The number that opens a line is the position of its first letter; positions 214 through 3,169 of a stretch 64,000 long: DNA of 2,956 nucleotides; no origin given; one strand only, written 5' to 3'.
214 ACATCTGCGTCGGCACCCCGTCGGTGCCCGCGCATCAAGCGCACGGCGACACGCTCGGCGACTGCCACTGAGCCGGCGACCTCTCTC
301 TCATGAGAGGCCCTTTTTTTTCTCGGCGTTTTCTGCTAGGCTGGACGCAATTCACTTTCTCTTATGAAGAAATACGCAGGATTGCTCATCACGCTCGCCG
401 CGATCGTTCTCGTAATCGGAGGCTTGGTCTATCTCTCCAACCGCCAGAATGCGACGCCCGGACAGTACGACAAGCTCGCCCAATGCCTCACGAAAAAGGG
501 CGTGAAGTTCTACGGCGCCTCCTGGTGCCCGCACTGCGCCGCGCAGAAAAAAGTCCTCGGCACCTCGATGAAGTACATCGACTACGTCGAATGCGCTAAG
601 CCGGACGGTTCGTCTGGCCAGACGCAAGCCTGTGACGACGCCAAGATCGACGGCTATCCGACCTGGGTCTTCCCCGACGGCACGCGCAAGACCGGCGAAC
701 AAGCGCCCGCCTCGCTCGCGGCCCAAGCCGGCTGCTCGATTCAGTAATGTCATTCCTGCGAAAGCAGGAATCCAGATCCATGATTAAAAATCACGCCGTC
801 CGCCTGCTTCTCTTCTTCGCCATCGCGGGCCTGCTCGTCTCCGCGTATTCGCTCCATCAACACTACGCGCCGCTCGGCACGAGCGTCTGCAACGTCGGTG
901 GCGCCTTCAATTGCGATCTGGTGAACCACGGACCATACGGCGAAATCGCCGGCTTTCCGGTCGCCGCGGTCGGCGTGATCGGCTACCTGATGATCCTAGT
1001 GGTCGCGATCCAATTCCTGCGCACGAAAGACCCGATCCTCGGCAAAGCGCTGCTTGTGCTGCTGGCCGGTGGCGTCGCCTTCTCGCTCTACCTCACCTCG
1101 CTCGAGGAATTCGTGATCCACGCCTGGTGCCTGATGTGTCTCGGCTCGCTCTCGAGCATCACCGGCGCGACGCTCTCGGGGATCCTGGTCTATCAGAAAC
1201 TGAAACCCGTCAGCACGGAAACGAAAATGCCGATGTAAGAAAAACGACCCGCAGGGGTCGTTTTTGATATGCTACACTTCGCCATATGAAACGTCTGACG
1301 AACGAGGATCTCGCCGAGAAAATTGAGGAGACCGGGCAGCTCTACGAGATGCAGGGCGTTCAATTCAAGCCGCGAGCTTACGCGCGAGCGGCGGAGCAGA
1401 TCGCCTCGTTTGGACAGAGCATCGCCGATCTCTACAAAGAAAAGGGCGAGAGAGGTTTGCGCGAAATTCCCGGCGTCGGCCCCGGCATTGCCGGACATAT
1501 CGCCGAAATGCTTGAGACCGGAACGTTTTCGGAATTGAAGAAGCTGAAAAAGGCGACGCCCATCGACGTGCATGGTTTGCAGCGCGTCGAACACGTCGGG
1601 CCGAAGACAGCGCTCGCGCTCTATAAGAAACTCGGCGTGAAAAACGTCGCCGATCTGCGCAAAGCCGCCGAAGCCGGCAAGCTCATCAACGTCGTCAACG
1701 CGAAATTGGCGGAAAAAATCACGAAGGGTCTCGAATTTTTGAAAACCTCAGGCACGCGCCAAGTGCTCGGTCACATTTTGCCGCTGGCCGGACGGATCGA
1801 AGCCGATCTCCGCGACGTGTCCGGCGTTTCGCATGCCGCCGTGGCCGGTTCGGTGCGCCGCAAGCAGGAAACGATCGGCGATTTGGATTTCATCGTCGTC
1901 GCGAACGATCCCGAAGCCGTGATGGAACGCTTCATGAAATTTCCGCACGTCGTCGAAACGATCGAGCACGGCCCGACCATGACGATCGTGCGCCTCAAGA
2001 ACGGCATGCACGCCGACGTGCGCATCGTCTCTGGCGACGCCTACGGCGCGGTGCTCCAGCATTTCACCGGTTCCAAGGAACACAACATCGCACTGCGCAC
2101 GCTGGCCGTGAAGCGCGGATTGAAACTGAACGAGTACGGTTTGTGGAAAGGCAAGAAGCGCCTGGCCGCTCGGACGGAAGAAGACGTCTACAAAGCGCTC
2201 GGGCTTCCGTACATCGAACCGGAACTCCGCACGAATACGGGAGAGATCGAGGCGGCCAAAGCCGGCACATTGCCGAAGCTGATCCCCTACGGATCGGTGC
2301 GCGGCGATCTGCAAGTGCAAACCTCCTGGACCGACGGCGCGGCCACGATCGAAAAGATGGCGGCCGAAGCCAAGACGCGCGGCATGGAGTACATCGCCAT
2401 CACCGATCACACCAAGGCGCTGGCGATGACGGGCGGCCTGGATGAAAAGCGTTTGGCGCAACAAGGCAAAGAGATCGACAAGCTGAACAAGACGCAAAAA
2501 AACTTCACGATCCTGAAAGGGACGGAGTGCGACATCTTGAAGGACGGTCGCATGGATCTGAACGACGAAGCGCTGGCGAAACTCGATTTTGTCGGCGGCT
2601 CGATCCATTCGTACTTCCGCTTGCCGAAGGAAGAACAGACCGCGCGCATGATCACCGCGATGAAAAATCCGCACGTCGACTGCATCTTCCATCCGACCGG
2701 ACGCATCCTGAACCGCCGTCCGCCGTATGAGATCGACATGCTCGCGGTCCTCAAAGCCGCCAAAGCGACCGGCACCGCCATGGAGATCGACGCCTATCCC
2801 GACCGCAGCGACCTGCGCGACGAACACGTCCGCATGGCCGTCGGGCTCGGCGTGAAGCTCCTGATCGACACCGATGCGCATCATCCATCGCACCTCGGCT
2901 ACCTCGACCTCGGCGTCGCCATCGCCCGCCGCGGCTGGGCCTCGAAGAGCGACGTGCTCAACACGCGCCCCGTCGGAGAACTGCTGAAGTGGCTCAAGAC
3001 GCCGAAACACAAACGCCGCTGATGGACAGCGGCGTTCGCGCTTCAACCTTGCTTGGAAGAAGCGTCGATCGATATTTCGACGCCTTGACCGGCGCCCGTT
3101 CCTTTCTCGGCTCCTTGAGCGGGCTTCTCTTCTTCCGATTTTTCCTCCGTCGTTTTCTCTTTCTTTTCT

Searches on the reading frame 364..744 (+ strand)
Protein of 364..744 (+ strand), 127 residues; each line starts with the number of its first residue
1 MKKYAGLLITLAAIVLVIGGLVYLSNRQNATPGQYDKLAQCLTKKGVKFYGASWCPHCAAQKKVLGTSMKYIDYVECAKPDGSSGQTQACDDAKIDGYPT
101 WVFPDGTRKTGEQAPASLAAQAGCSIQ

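Call 45: search_protein_families(library=pfam, proteins=[window:364-744:+], max_evalue=0.01)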
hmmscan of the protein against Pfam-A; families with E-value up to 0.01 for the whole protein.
window:364-744:+ (127 aa): 2 families
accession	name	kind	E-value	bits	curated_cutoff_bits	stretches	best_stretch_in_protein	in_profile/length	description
PF00085.26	Thioredoxin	-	9.3e-05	22.8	23.5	1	47-107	23-83/103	Thioredoxin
PF13098.12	Thioredoxin_2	-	0.00053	20.7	27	1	49-120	11-102/104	Thioredoxin-like domain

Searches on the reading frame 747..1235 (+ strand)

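Call 45: search_protein_families(library=pfam, proteins=[window:747-1235:+], max_evalue=0.01)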
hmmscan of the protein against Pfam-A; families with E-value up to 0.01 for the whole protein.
window:747-1235:+ (163 aa): 1 family
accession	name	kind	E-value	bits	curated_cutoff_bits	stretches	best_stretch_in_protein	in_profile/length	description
PF07884.19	VKOR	-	2.3e-23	83.2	27.5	1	20-136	2-124/134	Vitamin K epoxide reductase family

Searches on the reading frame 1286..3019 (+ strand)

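Call 45: search_protein_families(library=pfam, proteins=[window:1286-3019:+], max_evalue=0.01)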
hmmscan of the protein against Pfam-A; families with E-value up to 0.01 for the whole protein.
window:1286-3019:+ (578 aa): 9 families
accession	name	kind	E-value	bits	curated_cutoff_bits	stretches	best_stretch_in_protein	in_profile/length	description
PF14791.11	DNA_pol_B_thumb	-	2.1e-25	88.8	25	1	257-315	2-62/63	DNA polymerase beta thumb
PF14716.13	HHH_8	-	5.1e-15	56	30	1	5-80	2-72/73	Helix-hairpin-helix domain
PF14520.12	HHH_5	-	2e-10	41.4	27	1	98-149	4-55/57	Helix-hairpin-helix domain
PF02811.25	PHP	-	7.4e-09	36.6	26.4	1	343-444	3-96/164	PHP domain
PF10391.15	DNA_pol_lambd_f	-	0.00026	21.2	29.8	1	98-129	3-32/51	Fingers domain of DNA polymerase lambda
PF14792.12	DNA_pol_B_palm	-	0.00081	20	25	1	171-224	14-68/113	DNA polymerase beta palm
PF12826.13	HHH_2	-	0.0011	19.5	27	0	35-80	15-59/64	Helix-hairpin-helix motif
PF11731.14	Cdd1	-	0.0029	18.2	25.5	0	96-127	6-36/86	Pathogenicity locus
PF00633.29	HHH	-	0.005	17.1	24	0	58-73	13-28/30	Helix-hairpin-helix motif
